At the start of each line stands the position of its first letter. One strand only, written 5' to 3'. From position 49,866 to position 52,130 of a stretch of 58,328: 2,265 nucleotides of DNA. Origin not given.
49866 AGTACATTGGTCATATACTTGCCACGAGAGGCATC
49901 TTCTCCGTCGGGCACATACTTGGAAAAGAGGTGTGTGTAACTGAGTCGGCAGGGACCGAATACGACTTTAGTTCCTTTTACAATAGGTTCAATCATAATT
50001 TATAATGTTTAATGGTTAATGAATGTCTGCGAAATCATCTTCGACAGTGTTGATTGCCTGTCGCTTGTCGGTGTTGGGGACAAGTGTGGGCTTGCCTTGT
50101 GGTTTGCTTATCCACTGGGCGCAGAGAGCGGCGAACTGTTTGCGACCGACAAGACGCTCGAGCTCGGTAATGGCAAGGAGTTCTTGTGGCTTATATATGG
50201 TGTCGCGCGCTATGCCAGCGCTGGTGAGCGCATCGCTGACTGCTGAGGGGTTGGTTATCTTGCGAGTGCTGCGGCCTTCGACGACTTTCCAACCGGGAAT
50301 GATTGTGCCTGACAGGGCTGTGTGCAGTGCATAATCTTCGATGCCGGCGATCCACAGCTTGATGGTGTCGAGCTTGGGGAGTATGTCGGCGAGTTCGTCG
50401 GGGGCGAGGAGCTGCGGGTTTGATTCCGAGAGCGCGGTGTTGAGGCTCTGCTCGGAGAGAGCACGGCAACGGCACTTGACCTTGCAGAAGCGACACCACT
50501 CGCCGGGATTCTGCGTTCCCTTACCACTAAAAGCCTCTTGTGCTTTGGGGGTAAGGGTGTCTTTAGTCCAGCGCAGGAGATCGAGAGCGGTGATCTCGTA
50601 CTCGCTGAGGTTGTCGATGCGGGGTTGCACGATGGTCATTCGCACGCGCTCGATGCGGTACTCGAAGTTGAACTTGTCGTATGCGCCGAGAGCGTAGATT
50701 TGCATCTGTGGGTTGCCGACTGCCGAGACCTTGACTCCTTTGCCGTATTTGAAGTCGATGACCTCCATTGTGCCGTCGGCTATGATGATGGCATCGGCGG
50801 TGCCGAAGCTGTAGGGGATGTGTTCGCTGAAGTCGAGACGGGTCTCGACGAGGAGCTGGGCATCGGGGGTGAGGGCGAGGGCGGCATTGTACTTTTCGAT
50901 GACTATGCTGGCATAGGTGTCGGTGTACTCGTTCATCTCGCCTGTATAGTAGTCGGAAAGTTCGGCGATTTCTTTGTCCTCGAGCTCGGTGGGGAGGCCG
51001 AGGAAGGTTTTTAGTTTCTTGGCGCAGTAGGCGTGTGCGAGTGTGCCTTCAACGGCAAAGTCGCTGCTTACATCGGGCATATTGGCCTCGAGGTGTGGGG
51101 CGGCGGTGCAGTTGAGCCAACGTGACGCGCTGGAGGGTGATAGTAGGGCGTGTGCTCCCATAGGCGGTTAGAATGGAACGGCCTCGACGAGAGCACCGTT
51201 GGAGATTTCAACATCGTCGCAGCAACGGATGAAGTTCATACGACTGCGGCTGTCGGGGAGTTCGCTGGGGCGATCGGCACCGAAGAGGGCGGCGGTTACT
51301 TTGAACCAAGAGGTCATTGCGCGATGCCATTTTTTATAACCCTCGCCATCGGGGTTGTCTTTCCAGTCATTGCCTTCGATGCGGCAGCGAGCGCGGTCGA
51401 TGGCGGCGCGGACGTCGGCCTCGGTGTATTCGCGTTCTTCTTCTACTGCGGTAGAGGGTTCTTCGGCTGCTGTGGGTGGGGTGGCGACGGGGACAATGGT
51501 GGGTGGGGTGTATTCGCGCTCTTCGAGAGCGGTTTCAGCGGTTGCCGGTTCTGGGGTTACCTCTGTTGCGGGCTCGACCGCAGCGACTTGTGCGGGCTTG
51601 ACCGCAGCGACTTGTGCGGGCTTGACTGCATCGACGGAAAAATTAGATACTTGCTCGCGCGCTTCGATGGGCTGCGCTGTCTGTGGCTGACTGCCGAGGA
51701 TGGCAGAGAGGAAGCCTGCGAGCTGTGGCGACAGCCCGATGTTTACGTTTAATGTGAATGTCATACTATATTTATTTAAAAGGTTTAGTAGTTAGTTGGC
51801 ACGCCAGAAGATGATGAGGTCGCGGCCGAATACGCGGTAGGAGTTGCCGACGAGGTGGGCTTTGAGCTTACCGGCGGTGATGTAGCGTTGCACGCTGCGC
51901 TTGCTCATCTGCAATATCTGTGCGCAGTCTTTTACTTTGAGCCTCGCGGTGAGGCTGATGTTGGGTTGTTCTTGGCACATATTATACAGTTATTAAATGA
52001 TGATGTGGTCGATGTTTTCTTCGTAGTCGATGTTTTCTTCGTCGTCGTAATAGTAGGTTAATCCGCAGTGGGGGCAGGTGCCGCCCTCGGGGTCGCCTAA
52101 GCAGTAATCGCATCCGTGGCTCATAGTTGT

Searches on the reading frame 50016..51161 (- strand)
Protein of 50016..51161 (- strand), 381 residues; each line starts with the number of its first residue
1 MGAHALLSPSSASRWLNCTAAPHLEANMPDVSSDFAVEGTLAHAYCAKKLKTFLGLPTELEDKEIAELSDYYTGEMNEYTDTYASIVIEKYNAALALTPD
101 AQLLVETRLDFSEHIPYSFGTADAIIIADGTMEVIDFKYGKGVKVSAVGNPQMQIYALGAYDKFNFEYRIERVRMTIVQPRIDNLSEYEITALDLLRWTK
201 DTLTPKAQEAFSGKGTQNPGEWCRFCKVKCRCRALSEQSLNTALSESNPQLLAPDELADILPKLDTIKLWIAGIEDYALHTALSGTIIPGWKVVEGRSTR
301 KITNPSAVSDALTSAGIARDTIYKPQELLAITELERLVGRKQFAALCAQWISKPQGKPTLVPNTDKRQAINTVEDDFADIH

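Call 11: search_protein_families(library=pfam, proteins=[window:50016-51161:-], max_evalue=0.1)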
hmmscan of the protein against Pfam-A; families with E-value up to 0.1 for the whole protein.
window:50016-51161:- (381 aa): 2 families
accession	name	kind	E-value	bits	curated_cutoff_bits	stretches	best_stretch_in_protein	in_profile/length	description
PF10926.14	DUF2800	-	4.6e-133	444.4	21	1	4-368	1-368/368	Protein of unknown function (DUF2800)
PF12705.13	PDDEXK_1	-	5.8e-10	40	22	1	7-233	2-247/247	PD-(D/E)XK nuclease superfamily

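Call 15: find_related_loci(query=window:50016-51161:-, collection=viral_contigs, flank=6000)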
Query window:50016-51161:- (381 aa) in viral_contigs; peptide patterns used: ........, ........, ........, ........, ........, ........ (x = any residue, [..] = any of these).
206 stretches matched a pattern; 198 encode a relative of the query (tblastn E <= 1e-3); the best 80 are kept; 80 distinct loci.
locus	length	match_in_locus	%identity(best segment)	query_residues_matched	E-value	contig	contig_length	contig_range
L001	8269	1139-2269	64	3-380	3e-162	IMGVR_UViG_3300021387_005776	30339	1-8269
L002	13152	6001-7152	56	2-381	5e-138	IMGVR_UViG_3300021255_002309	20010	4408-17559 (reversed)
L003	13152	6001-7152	54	2-381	2e-135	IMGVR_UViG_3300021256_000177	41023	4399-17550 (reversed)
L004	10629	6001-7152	55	2-381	6e-137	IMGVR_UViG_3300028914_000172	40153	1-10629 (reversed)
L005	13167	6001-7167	50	3-381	2e-121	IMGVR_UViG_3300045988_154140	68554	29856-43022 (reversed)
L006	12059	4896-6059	49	3-381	7e-118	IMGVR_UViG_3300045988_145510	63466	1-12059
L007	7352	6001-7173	49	3-381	5e-118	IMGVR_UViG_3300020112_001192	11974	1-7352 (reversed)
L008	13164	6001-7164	50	3-381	1e-117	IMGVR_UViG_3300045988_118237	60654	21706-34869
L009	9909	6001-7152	47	1-379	5e-111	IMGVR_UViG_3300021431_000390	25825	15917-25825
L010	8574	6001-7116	48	1-379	1e-109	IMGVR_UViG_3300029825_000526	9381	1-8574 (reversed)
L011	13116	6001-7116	48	1-379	1e-108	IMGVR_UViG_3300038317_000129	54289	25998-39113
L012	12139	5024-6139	47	1-379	5e-107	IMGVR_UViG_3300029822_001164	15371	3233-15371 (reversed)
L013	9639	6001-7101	47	4-377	3e-106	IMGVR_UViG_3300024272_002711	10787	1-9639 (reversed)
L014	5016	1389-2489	47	4-377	2e-106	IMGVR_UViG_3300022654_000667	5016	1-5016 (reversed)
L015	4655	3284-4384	47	4-377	1e-106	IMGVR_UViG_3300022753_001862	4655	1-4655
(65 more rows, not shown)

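Call 20: find_related_loci(query=window:50016-51161:-, collection=metagenome_contigs, flank=5000)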
Query window:50016-51161:- (381 aa) in metagenome_contigs; peptide patterns used: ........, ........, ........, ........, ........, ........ (x = any residue, [..] = any of these).
495 stretches matched a pattern; 451 encode a relative of the query (tblastn E <= 1e-3); the best 80 are kept; 80 distinct loci.
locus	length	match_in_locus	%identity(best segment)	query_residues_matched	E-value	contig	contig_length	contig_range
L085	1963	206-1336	64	3-380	2e-176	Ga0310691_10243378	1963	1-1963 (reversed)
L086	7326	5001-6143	63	2-381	7e-163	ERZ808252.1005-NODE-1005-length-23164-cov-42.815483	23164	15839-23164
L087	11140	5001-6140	62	2-380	2e-156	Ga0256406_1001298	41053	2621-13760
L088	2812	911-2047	61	3-380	1e-163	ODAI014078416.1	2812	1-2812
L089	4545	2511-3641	61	2-377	3e-155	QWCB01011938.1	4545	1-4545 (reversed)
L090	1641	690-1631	66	3-314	5e-151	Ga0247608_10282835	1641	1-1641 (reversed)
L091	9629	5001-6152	55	2-381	5e-137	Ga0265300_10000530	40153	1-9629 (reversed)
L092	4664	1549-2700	55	2-381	8e-139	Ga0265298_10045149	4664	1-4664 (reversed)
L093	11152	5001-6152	57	1-380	3e-136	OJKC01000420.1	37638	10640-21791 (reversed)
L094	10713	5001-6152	54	2-381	2e-135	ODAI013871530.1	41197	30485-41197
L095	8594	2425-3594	50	3-381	6e-123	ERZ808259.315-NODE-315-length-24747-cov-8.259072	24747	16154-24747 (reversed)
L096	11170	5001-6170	50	3-381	6e-123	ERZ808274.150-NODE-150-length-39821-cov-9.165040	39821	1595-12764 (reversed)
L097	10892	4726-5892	50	3-381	5e-122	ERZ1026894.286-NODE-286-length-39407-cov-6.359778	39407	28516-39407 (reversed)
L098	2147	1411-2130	74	3-241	9e-128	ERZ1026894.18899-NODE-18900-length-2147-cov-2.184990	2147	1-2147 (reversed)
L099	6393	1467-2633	50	3-381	7e-120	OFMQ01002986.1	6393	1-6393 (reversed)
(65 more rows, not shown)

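Call 21: find_related_loci(query=window:50016-51161:-, collection=genome_contigs, flank=5000)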
Query window:50016-51161:- (381 aa) in genome_contigs; peptide patterns used: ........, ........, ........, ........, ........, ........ (x = any residue, [..] = any of these).
139 stretches matched a pattern; 116 encode a relative of the query (tblastn E <= 1e-3); the best 80 are kept; 80 distinct loci.
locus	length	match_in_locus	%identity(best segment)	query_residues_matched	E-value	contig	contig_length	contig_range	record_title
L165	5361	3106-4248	63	2-381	1e-164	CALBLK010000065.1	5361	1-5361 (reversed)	MAG TPA_asm: uncultured Prevotella sp. isolate SRR1747054_bin.76_CONCOCT_v1.1_MAG genome assembly, contig: ERZ808286.345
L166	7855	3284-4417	62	4-380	2e-159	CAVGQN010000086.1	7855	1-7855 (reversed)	bacterium isolate H07613-L1_cleanbin_000004 genome assembly, contig: Spades_H07613-L1_contig_3666, whole genome shotgun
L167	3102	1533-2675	63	1-380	1e-167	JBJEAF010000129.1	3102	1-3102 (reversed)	MAG: Alloprevotella sp. isolate PUUB23_bin.024 NODE_33677_length_3102_cov_23.606826, whole genome shotgun sequence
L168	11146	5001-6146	63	2-381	2e-158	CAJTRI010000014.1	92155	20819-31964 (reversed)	MAG TPA_asm: uncultured Duncaniella sp. isolate MGBC111445 genome assembly, contig: MGBC111445.14, whole genome shotgun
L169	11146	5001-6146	62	2-381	6e-156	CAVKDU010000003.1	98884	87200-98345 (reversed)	Wujia chipingensis isolate H07687-L1_cleanbin_000004 genome assembly, contig: Spades_H07687-L1_contig_100, whole genome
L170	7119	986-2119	56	4-380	3e-139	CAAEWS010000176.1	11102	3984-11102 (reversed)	MAG TPA_asm: Bacteroidales bacterium, isolate HGM05256, WGS project CAAEWS010000000 data, contig: SRS011061_71_k99_72200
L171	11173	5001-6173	51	3-380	3e-120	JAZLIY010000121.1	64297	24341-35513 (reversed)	MAG: Bacteroidaceae bacterium isolate T1900044969_TA20190031.MAGScoT_cleanbin_000024 SGB_4025_k141_578792, whole genome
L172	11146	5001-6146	48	4-375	1e-111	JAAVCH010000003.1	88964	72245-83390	MAG: Bacteroides sp. isolate Mgla_MAG_10-bin_20 c_000000002321, whole genome shotgun sequence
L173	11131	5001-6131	64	3-380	3e-162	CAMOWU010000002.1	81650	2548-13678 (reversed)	MAG: uncultured Bacteroides sp. isolate SRR873601_bin.46_metaWRAP_v1.3_MAG genome assembly, contig: NODE_513_length_8165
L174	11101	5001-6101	47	4-377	4e-106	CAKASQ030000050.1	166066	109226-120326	Oscillospiraceae bacterium isolate POC01 genome assembly, contig: NODE_4_length_166066_cov_635.227997, whole genome shot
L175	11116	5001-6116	45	1-379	5e-105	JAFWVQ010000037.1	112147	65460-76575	MAG: Clostridia bacterium isolate RGIG6112 Sheep_Omasum.Co__c1865917, whole genome shotgun sequence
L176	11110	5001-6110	45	1-377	1e-103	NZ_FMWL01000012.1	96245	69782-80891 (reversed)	Acidaminobacter hydrogenoformans DSM 2784, whole genome shotgun sequence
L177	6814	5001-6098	47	4-377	8e-104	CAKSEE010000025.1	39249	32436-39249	MAG: uncultured Oscillospiraceae bacterium isolate REFINED_METABAT215_TOP10_CONTIGS_1500_ASSEMBLY_K77_MERGED__Hadza_MoBi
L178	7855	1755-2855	46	4-377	1e-103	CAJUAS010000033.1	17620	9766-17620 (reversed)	MAG TPA_asm: uncultured Oscillospiraceae bacterium isolate MGBC124762 genome assembly, contig: MGBC124762.33, whole geno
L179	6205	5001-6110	47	3-379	4e-103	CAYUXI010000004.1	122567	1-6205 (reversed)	MAG TPA_asm: uncultured Oscillospiraceae bacterium isolate binchicken_co370_216 genome assembly, contig: NODE_196_length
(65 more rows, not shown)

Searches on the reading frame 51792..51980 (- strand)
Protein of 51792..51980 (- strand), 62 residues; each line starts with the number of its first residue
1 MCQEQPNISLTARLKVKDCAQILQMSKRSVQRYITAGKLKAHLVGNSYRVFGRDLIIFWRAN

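Call 11: search_protein_families(library=pfam, proteins=[window:51792-51980:-], max_evalue=0.1)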
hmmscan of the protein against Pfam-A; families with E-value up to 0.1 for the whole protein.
window:51792-51980:- (62 aa): 4 families
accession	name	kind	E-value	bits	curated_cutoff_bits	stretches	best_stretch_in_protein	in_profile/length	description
PF12728.13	HTH_17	-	1.1e-09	38.8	27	1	14-61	2-49/51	Helix-turn-helix domain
PF08281.18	Sigma70_r4_2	-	0.0084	16.2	25.7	1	14-39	27-52/54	Sigma-70, region 4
PF00376.29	MerR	-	0.01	16.1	28.2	1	16-51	2-38/38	MerR family regulatory protein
PF13411.12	MerR_1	-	0.038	14.6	21.6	1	15-54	2-41/69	MerR HTH family regulatory protein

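Call 19: find_encoding_contigs(protein=window:51792-51980:-, flank=5000, max_places=10)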
Protein window:51792-51980:- (62 aa): 2 contigs read that carry it; 2 places shown.
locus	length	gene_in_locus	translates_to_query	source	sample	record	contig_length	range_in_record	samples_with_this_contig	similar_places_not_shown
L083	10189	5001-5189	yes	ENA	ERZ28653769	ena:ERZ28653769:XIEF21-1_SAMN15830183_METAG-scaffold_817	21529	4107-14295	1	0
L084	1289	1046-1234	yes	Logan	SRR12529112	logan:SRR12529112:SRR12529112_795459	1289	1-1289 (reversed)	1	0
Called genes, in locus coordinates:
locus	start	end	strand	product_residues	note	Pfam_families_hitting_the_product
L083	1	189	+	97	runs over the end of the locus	-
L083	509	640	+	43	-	-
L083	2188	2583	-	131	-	-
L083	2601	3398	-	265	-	-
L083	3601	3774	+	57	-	-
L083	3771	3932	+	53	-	-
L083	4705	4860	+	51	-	-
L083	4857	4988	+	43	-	-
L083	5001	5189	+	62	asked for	PF12728:HTH_17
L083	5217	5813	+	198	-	-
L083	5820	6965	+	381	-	PF10926:DUF2800, PF12705:PDDEXK_1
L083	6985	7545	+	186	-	PF10991:Enc34_ssDNA-bd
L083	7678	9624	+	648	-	PF00476:DNA_pol_A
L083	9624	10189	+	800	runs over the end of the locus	PF05272:VapE-like_dom, PF19263:DUF5906 (weak)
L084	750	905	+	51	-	-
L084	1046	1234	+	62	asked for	PF12728:HTH_17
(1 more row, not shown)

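Call 27: search_protein_families(library=phrogs, proteins=[window:51792-51980:-], max_evalue=0.01)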
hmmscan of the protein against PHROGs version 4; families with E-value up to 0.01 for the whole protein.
window:51792-51980:- (62 aa): 3 families
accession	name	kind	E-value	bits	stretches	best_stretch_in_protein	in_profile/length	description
phrog_66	-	integration and excision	0.00018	22.3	1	7-52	87-133/412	excisionase and transcriptional regulator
phrog_2907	-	integration and excision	0.0012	20.3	1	14-49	7-47/117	excisionase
phrog_668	-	DNA, RNA and nucleotide metabolism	0.0025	18.5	1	14-60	64-111/181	HTH DNA binding protein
